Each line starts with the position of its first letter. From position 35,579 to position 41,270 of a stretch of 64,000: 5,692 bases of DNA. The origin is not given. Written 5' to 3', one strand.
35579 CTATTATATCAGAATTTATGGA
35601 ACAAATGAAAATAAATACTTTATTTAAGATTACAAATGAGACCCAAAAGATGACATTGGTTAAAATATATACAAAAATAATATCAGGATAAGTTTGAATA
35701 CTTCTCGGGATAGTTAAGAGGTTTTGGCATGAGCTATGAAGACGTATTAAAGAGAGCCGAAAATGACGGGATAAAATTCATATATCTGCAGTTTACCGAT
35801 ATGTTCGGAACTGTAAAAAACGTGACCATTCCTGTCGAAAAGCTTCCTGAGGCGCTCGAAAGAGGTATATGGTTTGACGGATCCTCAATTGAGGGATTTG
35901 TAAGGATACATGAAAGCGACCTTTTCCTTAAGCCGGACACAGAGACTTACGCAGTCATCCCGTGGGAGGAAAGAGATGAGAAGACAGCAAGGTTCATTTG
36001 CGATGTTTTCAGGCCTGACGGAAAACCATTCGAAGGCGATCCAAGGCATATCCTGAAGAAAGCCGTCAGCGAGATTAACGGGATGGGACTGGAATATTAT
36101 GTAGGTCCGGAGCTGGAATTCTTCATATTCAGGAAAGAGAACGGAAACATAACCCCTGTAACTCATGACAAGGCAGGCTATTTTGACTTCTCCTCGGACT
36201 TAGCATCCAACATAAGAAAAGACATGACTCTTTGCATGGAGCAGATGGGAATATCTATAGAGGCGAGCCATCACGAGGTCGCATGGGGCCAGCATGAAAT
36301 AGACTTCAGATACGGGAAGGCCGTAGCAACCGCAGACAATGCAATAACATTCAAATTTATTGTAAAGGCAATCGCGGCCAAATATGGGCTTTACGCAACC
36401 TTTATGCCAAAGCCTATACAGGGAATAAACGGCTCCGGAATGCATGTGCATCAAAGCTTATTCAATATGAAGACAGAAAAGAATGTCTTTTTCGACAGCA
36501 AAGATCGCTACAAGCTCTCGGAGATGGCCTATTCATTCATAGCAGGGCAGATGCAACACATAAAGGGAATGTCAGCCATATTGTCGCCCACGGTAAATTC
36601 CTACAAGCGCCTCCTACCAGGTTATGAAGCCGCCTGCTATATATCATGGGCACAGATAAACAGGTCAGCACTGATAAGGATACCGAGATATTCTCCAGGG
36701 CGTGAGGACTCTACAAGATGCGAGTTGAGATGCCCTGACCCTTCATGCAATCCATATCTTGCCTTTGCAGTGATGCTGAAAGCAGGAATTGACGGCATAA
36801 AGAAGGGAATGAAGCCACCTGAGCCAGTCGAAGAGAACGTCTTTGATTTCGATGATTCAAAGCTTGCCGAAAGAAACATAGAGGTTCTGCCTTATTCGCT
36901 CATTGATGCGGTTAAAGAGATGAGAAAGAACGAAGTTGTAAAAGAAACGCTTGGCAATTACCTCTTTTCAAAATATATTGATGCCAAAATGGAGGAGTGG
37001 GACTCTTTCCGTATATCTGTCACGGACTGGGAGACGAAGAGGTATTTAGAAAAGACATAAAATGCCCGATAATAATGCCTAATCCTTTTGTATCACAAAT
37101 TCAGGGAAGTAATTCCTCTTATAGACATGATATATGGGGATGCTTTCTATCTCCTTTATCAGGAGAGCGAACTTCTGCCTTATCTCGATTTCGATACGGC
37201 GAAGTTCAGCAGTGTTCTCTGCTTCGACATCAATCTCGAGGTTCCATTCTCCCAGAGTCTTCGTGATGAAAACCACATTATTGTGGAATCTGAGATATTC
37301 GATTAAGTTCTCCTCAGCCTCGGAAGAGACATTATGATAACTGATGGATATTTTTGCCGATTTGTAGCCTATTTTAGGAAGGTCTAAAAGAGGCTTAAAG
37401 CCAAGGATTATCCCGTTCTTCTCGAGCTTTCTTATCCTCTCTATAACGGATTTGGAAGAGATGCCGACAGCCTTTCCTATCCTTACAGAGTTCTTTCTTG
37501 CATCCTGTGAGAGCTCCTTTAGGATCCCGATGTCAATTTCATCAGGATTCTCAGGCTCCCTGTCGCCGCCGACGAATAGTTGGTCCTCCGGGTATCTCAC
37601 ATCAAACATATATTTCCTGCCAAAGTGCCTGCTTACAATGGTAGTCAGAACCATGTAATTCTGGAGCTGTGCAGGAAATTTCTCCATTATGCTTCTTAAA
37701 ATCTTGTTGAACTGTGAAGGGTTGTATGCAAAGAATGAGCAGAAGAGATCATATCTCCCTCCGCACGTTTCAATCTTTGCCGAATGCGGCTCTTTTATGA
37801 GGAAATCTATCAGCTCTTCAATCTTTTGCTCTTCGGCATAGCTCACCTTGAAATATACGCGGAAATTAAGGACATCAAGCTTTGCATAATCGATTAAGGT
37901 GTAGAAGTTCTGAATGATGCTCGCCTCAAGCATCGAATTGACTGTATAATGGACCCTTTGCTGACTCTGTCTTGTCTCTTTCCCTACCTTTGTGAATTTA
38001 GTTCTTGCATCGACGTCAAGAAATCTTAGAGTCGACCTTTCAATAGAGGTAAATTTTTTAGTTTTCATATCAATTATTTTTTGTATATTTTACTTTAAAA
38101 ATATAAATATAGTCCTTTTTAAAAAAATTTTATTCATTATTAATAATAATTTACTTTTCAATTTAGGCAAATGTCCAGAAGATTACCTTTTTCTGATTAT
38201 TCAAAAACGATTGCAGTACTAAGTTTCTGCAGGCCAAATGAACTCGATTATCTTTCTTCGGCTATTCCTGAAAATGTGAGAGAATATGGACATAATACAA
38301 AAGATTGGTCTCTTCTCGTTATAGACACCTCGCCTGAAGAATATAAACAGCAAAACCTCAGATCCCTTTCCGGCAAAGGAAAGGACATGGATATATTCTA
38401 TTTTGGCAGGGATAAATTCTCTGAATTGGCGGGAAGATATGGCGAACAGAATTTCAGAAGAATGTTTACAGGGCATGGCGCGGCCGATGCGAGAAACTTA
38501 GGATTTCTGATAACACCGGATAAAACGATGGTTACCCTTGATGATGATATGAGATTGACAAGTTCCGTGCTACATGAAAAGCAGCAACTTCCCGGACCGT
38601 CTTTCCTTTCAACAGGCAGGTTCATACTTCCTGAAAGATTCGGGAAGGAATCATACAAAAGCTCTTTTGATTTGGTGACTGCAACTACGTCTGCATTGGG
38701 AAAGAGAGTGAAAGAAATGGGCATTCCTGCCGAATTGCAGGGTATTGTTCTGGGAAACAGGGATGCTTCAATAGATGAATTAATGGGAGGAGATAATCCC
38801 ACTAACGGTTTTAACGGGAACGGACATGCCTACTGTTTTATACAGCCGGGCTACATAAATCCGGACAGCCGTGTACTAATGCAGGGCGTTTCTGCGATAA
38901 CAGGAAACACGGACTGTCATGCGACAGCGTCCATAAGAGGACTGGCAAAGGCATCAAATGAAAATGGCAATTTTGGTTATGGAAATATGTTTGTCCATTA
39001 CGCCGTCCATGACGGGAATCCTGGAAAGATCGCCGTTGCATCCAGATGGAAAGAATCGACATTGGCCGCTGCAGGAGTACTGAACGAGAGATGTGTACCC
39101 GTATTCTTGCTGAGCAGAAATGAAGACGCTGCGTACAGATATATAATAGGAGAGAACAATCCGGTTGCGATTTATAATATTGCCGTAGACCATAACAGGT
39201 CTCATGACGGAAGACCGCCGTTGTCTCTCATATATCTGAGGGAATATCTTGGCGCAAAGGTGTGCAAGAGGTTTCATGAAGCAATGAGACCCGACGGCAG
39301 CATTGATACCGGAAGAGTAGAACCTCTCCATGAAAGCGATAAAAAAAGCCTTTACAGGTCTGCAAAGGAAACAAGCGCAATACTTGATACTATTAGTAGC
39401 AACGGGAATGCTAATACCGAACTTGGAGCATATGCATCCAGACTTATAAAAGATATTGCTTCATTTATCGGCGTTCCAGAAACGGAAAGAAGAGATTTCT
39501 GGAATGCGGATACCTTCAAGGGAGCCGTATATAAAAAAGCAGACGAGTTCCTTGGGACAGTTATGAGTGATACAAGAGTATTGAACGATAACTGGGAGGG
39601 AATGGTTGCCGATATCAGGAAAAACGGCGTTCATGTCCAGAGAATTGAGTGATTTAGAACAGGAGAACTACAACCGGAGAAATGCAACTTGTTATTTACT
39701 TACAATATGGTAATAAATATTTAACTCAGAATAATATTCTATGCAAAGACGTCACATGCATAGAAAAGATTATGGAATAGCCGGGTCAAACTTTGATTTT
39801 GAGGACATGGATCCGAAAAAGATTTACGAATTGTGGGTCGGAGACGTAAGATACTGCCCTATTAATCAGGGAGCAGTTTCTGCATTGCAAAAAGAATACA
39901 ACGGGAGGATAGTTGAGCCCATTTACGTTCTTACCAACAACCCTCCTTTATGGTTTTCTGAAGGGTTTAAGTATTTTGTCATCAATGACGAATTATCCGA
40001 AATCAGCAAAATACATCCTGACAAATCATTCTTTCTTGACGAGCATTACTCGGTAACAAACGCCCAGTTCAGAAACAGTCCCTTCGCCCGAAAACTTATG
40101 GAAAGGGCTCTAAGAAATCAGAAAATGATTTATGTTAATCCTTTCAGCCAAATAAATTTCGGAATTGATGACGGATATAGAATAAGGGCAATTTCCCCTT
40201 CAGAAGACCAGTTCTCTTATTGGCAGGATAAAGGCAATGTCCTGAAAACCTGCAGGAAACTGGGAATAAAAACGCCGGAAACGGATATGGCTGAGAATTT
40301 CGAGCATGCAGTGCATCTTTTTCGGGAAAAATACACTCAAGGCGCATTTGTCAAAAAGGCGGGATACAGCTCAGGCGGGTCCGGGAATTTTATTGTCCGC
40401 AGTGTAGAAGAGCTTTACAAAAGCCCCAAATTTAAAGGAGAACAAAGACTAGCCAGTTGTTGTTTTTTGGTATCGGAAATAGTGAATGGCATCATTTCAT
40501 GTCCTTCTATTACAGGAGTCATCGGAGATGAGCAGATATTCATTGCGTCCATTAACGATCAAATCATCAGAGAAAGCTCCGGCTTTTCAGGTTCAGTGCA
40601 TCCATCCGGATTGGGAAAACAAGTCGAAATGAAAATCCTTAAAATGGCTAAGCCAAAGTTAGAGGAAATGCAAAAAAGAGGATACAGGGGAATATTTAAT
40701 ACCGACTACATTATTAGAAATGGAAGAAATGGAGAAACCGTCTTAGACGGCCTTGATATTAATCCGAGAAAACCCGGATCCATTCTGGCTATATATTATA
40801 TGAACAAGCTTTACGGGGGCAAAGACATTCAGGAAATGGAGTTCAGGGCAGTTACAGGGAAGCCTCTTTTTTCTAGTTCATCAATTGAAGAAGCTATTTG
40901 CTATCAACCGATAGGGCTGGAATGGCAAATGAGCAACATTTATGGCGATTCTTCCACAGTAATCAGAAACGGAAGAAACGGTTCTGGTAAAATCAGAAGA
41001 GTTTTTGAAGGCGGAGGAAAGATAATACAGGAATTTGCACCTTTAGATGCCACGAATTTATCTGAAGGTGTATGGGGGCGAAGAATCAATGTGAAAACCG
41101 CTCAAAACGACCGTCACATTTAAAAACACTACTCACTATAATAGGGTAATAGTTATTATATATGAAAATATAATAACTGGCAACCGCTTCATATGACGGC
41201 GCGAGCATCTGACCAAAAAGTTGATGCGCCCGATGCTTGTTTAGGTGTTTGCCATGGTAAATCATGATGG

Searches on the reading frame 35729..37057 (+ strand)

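Call 41: search_protein_families(library=pfam, proteins=[window:35729-37057:+], max_evalue=0.00001)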
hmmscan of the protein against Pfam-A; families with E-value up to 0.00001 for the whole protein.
window:35729-37057:+ (443 aa): 2 families
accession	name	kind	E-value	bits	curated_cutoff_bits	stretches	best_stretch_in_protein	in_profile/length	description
PF00120.29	Gln-synt_C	-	3.2e-128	428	24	1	103-439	2-344/344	Glutamine synthetase, catalytic domain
PF03951.24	Gln-synt_N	-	7.7e-32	109.2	33.4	1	15-96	2-82/82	Glutamine synthetase, beta-Grasp domain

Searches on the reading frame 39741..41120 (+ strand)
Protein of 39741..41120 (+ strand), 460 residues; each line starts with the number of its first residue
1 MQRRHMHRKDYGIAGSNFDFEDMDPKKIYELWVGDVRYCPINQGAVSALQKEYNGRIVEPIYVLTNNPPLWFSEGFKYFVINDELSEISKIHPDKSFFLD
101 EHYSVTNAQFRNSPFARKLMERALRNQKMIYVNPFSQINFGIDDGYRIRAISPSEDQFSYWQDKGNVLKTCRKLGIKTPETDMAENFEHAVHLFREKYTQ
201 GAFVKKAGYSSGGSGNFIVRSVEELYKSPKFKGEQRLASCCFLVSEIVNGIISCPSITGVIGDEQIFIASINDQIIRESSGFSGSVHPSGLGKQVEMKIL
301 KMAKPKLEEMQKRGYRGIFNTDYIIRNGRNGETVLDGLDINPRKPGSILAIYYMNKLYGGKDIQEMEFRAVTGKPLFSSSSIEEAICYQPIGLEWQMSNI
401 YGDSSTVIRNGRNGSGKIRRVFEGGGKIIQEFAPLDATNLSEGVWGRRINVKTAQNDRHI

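Call 41: search_protein_families(library=pfam, proteins=[window:39741-41120:+], max_evalue=0.00001)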
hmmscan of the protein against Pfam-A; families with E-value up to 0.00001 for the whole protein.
window:39741-41120:+ (460 aa): 1 family
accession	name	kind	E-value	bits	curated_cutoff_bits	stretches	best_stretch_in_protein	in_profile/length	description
PF02655.19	ATP-grasp_3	-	2e-07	31.7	23.2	1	162-346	2-159/160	ATP-grasp domain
